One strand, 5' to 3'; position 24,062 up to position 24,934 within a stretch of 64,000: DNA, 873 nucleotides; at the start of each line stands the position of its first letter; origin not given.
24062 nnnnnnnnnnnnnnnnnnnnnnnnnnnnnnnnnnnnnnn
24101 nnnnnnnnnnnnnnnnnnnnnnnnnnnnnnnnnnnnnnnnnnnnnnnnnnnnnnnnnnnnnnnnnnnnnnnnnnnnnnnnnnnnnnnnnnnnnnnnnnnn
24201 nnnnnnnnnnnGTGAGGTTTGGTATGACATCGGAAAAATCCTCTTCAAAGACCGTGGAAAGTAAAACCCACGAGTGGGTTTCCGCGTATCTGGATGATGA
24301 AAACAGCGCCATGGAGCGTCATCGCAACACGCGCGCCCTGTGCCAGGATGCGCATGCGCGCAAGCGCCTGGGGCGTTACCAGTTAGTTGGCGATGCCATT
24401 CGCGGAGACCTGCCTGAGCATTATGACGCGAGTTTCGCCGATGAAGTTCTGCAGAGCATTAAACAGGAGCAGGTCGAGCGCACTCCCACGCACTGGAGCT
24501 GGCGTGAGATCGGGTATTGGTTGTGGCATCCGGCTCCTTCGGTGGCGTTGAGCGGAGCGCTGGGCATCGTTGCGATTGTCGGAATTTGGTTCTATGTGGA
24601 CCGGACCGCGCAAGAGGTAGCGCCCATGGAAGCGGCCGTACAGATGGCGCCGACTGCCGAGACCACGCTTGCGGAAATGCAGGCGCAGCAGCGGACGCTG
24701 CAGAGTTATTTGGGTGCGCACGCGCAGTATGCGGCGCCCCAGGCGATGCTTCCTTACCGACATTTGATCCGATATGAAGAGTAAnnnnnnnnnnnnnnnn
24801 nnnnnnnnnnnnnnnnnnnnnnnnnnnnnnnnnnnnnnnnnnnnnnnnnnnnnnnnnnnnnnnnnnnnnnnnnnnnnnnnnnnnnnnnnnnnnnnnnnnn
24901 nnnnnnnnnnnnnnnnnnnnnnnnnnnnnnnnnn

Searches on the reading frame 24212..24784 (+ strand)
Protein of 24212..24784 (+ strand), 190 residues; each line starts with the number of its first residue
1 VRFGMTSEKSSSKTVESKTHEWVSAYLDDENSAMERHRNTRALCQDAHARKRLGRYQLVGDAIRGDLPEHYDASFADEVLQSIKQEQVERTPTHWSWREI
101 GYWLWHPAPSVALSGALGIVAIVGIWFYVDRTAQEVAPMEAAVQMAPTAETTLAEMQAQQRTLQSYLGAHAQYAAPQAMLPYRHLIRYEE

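Call 25: search_protein_families(library=pfam, proteins=[window:24212-24784:+], max_evalue=0.00001)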
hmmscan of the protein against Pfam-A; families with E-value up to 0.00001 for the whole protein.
window:24212-24784:+ (190 aa): 1 family
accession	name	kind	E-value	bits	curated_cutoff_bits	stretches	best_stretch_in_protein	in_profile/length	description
PF03872.18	RseA_N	-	1.3e-14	54.9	24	1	20-94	3-74/87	Anti sigma-E protein RseA, N-terminal domain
